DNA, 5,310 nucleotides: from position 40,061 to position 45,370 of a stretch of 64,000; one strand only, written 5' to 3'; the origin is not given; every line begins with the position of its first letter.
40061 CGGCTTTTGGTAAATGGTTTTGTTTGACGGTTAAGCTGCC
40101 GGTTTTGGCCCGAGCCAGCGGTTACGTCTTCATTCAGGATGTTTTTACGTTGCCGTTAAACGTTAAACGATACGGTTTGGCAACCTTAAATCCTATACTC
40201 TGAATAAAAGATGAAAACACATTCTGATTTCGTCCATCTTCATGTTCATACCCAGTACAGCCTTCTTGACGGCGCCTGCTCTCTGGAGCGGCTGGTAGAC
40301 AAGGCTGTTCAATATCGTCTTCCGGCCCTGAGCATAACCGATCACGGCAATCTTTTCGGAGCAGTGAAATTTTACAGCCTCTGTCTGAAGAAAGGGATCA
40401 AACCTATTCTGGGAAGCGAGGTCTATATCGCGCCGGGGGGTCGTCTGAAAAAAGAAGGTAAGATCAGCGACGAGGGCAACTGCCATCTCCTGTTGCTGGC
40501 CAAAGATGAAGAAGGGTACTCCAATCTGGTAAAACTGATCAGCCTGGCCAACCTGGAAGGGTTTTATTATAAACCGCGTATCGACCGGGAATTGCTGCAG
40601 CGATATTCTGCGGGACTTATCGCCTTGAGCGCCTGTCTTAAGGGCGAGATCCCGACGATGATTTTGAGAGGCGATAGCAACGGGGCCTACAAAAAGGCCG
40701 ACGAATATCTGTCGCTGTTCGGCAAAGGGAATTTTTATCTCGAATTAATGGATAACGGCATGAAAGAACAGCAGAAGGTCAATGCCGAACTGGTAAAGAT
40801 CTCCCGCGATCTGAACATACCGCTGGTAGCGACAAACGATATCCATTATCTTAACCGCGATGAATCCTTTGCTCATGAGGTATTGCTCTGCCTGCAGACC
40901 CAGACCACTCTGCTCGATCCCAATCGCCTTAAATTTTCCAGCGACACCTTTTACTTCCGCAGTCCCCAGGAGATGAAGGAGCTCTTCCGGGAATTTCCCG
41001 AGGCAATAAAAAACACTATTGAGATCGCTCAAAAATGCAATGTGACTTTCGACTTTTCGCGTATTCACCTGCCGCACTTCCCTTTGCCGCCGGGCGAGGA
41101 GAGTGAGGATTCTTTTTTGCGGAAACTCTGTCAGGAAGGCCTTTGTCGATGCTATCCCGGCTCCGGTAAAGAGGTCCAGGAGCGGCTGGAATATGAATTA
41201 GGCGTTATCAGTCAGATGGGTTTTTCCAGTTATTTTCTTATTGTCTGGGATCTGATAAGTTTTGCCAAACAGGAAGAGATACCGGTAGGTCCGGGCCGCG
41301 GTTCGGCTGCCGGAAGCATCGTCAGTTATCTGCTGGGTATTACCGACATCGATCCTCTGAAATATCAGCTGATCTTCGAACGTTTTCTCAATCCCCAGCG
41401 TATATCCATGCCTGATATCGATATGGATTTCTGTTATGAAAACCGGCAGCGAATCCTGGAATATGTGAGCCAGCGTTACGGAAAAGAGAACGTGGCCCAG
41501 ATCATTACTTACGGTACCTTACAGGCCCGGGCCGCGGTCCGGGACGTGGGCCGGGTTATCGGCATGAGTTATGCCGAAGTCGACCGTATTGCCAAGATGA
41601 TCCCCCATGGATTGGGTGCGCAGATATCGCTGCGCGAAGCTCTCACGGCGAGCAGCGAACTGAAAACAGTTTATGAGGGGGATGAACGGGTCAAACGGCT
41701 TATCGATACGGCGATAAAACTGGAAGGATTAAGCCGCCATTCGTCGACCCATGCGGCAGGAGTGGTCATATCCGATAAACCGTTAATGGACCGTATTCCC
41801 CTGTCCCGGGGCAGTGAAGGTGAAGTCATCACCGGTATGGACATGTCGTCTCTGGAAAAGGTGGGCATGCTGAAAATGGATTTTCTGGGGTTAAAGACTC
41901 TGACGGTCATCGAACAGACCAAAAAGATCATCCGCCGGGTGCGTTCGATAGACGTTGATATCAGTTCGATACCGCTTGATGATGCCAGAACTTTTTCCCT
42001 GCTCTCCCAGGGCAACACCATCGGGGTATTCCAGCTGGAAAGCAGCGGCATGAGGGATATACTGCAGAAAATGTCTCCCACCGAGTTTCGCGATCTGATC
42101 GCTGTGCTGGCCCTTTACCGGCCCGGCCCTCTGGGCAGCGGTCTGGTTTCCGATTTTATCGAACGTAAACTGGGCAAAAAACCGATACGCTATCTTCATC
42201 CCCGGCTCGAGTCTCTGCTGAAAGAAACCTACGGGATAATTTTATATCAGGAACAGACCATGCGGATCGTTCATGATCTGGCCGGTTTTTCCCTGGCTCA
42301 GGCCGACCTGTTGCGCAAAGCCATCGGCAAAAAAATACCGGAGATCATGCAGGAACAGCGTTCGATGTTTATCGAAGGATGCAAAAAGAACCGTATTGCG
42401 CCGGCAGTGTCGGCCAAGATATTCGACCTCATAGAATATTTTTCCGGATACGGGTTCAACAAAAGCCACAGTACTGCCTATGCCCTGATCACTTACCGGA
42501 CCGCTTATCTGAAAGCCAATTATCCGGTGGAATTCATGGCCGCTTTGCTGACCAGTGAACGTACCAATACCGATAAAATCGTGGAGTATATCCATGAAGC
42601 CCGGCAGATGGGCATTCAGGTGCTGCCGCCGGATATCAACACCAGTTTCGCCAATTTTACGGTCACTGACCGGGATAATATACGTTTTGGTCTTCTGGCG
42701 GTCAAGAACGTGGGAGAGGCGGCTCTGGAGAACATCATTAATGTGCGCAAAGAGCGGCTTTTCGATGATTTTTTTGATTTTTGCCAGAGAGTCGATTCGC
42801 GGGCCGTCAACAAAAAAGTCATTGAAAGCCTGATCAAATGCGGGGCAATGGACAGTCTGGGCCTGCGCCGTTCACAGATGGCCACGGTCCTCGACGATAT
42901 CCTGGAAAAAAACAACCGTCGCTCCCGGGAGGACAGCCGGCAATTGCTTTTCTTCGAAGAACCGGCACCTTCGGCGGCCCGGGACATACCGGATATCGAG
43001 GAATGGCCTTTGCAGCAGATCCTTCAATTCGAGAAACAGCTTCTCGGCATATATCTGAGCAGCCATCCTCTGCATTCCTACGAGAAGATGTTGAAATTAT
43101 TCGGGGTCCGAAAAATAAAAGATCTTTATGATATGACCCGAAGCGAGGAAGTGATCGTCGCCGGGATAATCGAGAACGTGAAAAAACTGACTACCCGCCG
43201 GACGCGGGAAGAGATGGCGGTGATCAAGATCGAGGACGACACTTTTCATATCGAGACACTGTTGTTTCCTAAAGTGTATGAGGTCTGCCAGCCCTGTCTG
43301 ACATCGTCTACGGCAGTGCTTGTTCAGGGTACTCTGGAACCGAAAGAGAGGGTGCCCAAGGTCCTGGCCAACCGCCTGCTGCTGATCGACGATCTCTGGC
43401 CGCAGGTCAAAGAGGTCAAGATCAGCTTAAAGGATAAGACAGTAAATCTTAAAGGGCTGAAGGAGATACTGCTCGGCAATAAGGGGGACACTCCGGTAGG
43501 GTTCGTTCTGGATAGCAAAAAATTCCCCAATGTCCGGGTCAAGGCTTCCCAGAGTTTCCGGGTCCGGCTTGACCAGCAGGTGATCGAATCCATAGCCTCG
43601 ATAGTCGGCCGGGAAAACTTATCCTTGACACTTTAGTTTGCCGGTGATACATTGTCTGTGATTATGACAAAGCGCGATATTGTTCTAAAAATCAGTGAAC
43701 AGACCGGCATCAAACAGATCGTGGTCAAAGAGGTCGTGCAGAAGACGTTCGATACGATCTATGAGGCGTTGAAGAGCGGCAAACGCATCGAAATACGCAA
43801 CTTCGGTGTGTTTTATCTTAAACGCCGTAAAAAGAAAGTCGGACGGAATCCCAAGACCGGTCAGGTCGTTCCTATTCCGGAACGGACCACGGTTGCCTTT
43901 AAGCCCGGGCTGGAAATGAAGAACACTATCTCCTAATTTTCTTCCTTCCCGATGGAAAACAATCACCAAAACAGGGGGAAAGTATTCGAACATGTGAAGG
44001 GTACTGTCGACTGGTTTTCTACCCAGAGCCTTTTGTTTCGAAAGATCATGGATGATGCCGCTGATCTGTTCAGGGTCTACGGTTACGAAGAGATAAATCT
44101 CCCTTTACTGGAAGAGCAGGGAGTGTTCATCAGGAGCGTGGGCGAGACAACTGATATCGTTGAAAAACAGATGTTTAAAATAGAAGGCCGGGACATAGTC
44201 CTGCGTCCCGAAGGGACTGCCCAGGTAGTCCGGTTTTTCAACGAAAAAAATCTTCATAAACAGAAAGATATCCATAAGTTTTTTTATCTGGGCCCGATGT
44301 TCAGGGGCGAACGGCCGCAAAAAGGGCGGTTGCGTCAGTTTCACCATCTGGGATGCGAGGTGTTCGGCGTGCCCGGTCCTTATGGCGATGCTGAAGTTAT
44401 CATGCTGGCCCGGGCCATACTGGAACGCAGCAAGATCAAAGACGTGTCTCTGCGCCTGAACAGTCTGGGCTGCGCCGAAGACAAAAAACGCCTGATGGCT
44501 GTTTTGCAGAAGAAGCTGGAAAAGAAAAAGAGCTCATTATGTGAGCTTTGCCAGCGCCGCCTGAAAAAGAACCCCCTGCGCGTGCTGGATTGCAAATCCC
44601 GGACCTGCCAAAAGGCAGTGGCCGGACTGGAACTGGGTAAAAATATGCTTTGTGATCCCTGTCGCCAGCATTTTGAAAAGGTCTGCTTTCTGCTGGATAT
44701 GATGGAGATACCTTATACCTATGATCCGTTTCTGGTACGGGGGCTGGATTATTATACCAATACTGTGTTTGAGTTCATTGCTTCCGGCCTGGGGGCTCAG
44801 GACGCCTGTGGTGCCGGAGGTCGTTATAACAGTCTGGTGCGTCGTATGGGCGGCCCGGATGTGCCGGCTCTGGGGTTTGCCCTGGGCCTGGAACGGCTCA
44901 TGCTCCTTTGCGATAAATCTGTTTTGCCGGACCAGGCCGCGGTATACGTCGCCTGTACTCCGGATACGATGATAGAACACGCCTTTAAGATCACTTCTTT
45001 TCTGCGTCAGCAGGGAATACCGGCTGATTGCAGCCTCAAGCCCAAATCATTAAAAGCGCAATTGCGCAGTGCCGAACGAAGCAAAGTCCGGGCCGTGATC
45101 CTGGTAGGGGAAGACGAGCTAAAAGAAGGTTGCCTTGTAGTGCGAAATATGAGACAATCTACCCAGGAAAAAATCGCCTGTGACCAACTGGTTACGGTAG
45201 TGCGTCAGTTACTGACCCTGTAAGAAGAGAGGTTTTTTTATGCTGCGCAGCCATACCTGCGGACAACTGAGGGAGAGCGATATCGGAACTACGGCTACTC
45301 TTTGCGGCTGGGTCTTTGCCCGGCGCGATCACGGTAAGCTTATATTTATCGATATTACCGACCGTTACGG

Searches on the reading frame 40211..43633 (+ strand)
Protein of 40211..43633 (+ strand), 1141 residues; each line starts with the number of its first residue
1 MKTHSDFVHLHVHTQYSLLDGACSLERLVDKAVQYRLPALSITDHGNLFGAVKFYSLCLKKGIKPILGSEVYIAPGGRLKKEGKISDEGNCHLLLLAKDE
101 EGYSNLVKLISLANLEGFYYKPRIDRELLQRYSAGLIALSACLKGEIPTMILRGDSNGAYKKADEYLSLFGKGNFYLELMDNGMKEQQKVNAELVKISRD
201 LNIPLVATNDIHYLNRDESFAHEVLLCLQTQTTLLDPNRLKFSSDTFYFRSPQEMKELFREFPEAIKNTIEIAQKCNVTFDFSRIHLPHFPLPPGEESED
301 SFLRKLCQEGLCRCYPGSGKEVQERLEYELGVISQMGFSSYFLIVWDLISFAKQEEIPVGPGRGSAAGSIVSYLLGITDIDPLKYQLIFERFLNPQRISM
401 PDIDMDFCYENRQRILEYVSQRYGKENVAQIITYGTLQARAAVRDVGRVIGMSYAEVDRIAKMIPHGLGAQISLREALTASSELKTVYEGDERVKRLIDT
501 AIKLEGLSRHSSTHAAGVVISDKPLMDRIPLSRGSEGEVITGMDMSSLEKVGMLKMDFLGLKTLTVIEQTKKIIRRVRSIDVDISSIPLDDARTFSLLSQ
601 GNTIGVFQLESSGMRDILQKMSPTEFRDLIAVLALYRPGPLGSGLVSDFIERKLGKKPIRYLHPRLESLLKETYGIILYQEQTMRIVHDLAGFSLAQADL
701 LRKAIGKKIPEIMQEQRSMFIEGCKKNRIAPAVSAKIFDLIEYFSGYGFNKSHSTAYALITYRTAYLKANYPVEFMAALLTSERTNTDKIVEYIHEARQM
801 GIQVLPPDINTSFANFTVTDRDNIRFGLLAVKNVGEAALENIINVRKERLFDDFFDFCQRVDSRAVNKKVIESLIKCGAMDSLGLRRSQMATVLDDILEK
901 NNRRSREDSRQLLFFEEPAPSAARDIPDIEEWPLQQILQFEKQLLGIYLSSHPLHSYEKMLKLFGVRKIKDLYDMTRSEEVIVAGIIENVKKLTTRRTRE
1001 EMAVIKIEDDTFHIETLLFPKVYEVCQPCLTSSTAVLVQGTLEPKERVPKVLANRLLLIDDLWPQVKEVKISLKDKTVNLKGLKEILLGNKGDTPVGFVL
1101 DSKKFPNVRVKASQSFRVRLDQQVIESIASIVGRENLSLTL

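Call 14: search_protein_families(library=pfam, proteins=[window:40211-43633:+], max_evalue=0.001)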
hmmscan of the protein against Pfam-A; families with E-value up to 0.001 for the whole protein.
window:40211-43633:+ (1141 aa): 5 families
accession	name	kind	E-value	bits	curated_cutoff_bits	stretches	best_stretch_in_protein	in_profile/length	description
PF07733.18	DNA_pol3_alpha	-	2.5e-103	345.7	23.9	1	302-560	2-260/260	Bacterial DNA polymerase III alpha NTPase domain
PF17657.6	DNA_pol3_finger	-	1e-63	214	22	1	563-727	1-165/166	Bacterial DNA polymerase III alpha subunit finger domain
PF02811.25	PHP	-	1.1e-57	195.4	26.4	1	9-181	1-163/164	PHP domain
PF14579.12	HHH_6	-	3.6e-31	107.7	25.6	1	801-890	1-90/90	Helix-hairpin-helix motif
PF01336.31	tRNA_anti-codon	-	8.6e-05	22.8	27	1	981-1056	1-72/75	OB-fold nucleic acid binding domain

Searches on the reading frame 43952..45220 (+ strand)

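Call 14: search_protein_families(library=pfam, proteins=[window:43952-45220:+], max_evalue=0.001)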
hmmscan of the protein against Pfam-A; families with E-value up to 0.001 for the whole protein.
window:43952-45220:+ (423 aa): 3 families
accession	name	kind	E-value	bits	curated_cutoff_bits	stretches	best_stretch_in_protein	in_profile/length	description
PF13393.11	tRNA-synt_His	-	5.9e-46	157.6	25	1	27-316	11-308/308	Histidyl-tRNA synthetase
PF00587.30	tRNA-synt_2b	-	2.9e-15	57.2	29.3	1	78-319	6-174/179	tRNA synthetase class II core domain (G, H, P, S and T)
PF03129.25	HGTP_anticodon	-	2.6e-13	50.3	21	1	331-419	2-93/94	Anticodon binding domain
